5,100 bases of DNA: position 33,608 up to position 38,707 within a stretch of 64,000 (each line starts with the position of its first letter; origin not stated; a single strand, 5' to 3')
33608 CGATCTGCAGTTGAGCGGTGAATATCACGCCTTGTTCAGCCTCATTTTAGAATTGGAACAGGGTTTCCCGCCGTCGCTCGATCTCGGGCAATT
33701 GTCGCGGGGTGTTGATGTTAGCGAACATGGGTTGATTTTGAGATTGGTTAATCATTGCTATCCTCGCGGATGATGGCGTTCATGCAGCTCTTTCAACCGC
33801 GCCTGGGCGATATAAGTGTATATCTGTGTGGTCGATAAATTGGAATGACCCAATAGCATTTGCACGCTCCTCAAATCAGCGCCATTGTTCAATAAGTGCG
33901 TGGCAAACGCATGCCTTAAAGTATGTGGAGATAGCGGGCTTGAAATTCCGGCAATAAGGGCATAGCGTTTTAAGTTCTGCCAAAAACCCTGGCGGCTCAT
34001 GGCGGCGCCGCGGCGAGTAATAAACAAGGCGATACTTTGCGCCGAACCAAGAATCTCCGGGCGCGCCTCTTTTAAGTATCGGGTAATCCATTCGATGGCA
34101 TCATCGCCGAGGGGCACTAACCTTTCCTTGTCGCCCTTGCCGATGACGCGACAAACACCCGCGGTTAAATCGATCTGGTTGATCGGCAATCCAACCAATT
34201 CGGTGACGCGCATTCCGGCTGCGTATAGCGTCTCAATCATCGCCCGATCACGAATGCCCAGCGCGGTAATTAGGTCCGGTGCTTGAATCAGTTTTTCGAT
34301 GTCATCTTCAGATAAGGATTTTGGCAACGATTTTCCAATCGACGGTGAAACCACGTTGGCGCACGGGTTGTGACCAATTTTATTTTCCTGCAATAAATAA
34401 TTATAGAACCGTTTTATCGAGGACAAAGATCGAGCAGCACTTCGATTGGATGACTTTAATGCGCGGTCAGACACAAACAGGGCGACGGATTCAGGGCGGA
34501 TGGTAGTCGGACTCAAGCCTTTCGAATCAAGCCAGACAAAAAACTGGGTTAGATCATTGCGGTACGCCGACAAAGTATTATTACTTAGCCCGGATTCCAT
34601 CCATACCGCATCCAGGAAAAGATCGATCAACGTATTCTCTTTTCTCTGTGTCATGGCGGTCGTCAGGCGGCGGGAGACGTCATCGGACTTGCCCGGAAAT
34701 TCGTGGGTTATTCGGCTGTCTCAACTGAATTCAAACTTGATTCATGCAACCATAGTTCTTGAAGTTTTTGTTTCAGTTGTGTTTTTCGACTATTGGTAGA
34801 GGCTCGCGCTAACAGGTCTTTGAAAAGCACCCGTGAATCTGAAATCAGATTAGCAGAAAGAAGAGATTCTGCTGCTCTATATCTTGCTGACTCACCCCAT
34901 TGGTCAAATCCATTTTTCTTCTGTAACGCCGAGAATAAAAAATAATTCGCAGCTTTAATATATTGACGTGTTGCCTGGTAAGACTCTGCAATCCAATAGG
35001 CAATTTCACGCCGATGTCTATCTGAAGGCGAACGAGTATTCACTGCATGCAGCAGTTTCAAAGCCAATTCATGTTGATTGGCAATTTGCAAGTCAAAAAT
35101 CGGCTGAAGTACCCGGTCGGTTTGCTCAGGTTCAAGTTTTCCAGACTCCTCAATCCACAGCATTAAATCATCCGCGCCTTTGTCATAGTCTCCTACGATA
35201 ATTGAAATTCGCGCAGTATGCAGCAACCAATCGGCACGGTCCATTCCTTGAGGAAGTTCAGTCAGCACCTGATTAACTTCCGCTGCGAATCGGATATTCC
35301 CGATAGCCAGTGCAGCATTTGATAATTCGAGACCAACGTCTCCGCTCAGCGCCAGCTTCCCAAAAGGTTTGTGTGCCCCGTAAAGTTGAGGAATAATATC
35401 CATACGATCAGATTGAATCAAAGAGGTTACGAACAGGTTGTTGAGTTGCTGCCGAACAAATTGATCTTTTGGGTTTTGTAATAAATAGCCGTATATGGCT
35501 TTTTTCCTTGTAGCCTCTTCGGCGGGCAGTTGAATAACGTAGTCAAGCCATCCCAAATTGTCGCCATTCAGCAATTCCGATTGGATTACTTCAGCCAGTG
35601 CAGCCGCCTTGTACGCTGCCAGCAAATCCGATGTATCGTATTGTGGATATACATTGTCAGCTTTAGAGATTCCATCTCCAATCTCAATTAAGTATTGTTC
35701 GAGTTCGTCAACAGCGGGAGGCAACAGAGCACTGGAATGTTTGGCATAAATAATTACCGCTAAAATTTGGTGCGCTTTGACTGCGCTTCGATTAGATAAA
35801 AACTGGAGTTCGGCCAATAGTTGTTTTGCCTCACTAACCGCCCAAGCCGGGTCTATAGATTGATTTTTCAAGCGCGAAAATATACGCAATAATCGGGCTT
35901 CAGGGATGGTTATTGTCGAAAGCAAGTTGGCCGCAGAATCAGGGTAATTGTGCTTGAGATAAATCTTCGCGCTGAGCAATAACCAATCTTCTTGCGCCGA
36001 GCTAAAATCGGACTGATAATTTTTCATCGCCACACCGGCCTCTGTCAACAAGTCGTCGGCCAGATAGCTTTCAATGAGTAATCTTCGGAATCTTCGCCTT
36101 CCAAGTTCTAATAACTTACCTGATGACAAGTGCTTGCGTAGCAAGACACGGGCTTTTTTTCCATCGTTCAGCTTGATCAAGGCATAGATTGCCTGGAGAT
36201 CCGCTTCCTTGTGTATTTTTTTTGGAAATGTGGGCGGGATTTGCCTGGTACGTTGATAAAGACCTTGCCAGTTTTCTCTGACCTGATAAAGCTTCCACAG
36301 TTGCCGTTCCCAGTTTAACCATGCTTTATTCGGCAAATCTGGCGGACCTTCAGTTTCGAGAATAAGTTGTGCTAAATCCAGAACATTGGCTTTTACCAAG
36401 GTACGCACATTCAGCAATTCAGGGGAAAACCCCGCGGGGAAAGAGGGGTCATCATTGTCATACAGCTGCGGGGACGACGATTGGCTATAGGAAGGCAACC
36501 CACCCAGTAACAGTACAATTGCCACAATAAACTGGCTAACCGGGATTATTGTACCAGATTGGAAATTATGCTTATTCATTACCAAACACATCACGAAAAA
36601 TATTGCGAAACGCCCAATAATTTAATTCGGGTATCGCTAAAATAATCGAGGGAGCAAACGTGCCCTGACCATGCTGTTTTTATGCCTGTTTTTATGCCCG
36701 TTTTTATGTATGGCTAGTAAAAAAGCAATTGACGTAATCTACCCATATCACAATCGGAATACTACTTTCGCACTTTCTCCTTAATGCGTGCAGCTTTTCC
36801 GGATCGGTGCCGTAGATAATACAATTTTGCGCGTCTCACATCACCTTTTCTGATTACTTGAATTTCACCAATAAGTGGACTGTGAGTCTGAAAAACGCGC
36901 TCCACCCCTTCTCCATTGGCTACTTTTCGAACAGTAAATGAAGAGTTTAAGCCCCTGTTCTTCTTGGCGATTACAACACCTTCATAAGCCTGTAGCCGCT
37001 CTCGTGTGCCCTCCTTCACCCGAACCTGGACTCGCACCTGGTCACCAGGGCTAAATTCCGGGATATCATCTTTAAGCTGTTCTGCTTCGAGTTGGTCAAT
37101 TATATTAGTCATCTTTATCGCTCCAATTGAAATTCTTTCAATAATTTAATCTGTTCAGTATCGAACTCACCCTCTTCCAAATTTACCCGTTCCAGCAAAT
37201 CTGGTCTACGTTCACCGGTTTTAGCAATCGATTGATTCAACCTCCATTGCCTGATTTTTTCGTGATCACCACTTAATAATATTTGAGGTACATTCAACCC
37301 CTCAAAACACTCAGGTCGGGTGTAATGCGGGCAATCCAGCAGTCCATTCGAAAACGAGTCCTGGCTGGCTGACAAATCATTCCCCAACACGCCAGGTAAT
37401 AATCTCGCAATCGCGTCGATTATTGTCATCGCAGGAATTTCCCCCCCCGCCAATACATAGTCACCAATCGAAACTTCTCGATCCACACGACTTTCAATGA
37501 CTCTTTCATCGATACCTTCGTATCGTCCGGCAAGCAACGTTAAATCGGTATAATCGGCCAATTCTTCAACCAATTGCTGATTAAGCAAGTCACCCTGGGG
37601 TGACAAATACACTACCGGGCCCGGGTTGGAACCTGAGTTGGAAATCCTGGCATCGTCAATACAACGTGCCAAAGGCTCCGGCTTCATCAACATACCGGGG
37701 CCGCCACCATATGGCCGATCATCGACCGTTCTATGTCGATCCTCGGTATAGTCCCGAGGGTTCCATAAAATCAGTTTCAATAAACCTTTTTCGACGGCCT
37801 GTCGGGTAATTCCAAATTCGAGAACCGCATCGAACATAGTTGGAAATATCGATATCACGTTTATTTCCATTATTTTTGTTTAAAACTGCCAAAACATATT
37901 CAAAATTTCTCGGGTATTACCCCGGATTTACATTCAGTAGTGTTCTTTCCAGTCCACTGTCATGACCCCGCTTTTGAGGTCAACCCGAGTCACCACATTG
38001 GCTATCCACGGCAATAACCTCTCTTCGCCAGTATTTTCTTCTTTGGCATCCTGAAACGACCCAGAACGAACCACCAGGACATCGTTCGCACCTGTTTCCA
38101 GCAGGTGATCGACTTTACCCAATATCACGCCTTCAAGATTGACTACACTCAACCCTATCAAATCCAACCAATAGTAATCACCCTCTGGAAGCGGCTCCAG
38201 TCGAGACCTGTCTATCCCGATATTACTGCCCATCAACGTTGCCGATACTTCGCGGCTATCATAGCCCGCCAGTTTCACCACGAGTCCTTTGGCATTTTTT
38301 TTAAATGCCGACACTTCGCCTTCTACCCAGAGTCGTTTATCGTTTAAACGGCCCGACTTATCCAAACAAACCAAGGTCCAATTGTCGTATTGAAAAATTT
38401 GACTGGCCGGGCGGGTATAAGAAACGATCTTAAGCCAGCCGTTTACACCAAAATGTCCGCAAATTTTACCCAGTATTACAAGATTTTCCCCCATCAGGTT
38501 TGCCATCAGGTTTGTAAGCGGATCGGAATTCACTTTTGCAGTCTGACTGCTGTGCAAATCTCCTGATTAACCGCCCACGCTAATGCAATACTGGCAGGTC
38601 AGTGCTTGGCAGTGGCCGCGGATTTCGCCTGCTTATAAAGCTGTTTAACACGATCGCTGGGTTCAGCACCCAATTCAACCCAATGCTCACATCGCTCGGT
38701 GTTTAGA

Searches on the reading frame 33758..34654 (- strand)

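Call 60: search_protein_families(library=pfam, proteins=[window:33758-34654:-], max_evalue=0.00001)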
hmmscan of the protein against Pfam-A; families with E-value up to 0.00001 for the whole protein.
window:33758-34654:- (298 aa): 3 families
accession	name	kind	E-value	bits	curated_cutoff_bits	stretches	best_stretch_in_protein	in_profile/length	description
PF00589.27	Phage_integrase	-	4.7e-50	170.1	27.1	1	113-283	2-169/172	Phage integrase family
PF02899.23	Phage_int_SAM_1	-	2.9e-18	66.3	22.3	1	10-91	1-83/83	Phage integrase, N-terminal SAM-like domain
PF13495.12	Phage_int_SAM_4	-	1.8e-06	28.7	27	1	11-90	3-81/85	Phage integrase, N-terminal SAM-like domain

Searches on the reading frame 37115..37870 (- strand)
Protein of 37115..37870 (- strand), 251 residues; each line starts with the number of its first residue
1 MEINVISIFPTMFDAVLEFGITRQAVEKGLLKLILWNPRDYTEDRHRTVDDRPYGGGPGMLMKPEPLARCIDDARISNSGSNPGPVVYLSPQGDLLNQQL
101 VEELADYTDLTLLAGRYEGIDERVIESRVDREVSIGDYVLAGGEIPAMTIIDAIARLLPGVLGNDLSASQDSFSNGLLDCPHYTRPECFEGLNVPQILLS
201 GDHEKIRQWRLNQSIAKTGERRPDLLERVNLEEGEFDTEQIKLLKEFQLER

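Call 60: search_protein_families(library=pfam, proteins=[window:37115-37870:-], max_evalue=0.00001)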
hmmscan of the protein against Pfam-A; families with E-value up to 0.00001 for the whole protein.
window:37115-37870:- (251 aa): 1 family
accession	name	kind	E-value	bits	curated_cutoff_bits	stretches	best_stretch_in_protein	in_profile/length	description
PF01746.26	tRNA_m1G_MT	-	2.5e-61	207.3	27.3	1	23-223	2-195/195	tRNA (Guanine-1)-methyltransferase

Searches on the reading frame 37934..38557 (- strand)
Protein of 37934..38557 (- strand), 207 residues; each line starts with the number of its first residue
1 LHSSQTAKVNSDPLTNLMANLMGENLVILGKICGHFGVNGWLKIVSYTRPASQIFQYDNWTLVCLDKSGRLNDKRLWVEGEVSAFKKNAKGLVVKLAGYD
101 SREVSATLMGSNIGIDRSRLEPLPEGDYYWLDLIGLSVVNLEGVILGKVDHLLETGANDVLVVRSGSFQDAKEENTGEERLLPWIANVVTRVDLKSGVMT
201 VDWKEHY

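Call 60: search_protein_families(library=pfam, proteins=[window:37934-38557:-], max_evalue=0.00001)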
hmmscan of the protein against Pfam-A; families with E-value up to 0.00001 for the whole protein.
window:37934-38557:- (207 aa): 3 families
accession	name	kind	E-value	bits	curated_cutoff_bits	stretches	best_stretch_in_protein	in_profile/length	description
PF01782.24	RimM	-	1.4e-16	60.9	23.5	1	29-118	2-83/84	RimM N-terminal domain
PF24986.1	PRC_RimM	-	2.8e-13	49.8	27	1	130-205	1-67/69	RimM PRC barrel domain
PF05239.21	PRC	-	7.7e-09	35.9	21.2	1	126-202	2-72/78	PRC-barrel domain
